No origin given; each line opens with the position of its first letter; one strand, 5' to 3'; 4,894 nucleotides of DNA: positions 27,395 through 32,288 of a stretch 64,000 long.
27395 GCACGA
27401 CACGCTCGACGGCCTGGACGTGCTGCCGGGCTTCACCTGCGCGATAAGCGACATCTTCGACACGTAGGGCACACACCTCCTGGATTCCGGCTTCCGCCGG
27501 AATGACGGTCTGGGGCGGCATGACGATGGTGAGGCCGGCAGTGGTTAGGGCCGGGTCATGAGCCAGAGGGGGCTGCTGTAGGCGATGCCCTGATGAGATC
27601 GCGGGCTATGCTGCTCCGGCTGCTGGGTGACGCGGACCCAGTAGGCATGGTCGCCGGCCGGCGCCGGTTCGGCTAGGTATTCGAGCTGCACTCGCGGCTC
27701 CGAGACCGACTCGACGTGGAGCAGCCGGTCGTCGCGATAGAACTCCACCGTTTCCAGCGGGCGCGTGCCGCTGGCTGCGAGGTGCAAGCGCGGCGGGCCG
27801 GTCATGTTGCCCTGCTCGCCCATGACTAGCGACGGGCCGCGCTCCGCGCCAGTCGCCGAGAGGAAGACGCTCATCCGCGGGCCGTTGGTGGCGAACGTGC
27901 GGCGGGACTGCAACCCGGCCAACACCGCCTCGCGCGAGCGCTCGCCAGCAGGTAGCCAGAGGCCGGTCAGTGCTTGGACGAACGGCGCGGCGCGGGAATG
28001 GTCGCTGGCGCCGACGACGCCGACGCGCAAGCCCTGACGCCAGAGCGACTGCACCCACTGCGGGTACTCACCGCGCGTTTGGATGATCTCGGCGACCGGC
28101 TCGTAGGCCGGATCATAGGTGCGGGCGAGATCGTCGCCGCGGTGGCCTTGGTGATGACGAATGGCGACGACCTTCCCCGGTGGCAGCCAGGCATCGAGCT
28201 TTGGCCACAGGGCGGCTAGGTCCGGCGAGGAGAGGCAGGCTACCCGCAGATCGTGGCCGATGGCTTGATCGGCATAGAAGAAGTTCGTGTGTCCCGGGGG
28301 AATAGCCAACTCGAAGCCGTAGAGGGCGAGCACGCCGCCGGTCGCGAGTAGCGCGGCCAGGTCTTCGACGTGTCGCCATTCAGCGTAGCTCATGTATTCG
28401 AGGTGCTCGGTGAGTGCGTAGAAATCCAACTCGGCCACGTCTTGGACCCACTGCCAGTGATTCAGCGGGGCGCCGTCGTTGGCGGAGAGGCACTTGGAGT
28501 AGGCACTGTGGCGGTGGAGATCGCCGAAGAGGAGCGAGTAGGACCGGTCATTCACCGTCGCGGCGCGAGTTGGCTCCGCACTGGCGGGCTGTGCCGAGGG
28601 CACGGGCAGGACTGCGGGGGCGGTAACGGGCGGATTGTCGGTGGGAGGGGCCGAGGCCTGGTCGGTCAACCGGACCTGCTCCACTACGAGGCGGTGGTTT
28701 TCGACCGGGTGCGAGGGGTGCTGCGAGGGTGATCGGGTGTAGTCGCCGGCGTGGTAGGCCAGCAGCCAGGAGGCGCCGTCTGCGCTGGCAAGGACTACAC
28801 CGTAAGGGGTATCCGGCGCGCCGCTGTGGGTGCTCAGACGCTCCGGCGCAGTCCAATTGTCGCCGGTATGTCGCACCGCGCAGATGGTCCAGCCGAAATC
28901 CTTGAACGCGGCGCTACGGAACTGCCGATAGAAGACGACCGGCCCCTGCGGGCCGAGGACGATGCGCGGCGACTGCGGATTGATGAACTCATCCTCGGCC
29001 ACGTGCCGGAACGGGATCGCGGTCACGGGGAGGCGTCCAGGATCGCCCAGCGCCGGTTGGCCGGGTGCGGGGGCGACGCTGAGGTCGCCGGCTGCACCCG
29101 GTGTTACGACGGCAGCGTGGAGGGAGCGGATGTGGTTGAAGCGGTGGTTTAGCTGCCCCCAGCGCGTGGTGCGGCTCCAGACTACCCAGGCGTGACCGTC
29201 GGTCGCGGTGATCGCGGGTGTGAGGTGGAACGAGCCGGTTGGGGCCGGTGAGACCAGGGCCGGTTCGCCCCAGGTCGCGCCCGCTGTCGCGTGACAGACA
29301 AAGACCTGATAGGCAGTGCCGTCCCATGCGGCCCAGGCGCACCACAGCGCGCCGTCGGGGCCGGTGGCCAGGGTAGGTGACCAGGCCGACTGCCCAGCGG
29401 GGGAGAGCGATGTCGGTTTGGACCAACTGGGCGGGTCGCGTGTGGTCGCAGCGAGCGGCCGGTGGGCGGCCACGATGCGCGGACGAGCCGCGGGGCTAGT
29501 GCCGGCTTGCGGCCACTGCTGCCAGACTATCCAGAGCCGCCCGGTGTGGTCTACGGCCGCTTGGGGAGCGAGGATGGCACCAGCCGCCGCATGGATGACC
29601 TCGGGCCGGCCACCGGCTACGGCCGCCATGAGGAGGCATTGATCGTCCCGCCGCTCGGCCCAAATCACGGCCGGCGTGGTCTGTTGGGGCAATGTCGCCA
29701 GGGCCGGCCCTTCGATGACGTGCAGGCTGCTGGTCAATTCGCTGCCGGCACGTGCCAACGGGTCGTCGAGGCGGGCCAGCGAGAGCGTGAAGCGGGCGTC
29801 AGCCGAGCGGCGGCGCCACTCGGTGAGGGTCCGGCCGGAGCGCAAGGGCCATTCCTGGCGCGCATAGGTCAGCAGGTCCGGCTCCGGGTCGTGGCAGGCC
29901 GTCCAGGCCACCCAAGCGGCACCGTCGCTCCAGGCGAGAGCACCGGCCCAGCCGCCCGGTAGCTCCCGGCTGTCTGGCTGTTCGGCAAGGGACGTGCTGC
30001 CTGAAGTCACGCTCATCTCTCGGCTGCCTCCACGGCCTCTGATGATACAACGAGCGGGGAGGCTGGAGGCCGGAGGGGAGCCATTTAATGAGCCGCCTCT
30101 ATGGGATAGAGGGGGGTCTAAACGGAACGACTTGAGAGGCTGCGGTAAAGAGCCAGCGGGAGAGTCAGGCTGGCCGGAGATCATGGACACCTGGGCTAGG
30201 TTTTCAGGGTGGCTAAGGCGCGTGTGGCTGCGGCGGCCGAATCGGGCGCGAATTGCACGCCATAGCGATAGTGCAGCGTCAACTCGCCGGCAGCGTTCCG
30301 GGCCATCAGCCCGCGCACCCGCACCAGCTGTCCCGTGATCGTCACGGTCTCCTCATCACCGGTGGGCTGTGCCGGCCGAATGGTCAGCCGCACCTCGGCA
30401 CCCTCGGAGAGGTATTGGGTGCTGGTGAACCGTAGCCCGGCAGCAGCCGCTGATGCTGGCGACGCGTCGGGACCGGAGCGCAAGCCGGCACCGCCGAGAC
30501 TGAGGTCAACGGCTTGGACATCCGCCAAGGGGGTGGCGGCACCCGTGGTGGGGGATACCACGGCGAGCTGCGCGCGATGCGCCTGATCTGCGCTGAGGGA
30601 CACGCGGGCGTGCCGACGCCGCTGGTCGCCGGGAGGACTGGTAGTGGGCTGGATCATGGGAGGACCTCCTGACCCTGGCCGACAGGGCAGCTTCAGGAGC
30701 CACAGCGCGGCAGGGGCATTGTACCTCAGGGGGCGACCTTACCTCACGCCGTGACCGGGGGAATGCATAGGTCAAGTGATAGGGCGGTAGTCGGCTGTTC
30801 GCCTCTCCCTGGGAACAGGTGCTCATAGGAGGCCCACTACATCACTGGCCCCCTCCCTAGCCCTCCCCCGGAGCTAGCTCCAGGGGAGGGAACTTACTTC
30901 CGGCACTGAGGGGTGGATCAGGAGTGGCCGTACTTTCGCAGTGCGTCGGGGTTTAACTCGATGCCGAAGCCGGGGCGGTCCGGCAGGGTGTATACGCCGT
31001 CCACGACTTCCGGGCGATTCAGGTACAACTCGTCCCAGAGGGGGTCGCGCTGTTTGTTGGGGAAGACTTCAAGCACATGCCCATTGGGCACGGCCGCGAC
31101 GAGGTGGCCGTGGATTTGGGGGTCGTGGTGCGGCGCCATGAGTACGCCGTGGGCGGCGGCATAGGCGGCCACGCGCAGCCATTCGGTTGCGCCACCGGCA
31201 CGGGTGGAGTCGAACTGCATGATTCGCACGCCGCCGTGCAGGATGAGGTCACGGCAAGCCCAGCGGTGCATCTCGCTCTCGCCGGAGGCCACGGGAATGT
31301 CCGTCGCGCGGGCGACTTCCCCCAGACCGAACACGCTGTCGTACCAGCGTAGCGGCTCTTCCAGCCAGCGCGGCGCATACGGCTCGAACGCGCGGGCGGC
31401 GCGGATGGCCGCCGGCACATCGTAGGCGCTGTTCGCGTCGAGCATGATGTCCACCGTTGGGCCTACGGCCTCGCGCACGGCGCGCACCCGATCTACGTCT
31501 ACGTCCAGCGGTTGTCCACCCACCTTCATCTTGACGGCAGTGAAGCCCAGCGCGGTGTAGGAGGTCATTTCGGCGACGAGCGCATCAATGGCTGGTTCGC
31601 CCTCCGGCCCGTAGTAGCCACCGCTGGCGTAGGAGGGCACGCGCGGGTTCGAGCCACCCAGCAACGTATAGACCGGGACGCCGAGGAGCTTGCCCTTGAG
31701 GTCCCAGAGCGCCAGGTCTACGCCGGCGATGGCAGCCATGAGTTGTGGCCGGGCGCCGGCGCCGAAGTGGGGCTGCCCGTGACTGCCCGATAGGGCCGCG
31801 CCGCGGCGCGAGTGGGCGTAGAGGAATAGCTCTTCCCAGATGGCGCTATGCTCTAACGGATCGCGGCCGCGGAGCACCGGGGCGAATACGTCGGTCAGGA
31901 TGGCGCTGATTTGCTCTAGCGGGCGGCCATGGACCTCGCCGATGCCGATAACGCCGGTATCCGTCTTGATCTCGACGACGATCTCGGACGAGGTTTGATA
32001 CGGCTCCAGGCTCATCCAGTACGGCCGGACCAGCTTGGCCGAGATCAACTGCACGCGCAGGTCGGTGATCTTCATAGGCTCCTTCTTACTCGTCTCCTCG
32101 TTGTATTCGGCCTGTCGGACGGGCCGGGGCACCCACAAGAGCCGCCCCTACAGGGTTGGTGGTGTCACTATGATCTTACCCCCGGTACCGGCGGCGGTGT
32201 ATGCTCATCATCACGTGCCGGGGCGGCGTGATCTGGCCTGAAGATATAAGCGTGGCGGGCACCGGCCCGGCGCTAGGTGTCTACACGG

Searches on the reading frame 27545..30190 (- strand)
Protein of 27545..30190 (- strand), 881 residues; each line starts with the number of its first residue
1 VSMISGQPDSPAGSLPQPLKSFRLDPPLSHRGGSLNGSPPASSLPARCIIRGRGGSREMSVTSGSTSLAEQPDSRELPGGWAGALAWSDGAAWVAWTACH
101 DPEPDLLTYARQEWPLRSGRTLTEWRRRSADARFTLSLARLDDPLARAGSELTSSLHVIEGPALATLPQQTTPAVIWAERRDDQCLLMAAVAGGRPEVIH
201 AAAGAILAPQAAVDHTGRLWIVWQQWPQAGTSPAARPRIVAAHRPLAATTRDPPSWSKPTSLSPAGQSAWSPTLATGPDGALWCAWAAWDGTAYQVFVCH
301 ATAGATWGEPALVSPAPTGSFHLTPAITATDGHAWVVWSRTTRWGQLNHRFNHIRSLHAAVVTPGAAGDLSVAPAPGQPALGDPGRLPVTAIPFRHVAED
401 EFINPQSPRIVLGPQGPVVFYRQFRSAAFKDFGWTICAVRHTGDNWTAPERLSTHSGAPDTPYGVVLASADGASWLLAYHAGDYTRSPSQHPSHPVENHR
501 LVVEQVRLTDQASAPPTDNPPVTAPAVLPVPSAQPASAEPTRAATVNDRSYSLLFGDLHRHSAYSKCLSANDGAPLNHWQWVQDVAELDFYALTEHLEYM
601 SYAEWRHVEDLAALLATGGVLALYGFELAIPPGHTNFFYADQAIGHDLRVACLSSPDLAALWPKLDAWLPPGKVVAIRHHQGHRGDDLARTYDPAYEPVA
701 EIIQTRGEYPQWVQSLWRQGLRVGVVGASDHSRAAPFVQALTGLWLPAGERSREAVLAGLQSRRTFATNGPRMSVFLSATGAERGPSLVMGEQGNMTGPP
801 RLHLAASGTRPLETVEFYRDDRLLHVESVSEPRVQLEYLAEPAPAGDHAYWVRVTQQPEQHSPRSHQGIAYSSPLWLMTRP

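Call 54: search_protein_families(library=pfam, proteins=[window:27545-30190:-], max_evalue=0.001)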
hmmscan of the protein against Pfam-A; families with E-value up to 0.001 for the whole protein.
window:27545-30190:- (881 aa): 1 family
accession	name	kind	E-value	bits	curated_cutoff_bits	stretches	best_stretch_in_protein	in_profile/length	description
PF12228.14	DUF3604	-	0.00012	21.1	20.4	0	740-776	379-413/591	Protein of unknown function (DUF3604)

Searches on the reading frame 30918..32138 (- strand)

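Call 54: search_protein_families(library=pfam, proteins=[window:30918-32138:-], max_evalue=0.001)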
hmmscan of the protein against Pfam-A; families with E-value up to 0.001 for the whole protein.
window:30918-32138:- (406 aa): 2 families
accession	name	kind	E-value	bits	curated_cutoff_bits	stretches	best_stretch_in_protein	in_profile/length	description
PF13378.12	MR_MLE_C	-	5.2e-63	213.1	29.4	1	187-399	2-219/219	Enolase C-terminal domain-like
PF02746.21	MR_MLE_N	-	1.3e-17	64.5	22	1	37-161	13-117/117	Mandelate racemase / muconate lactonizing enzyme, N-terminal domain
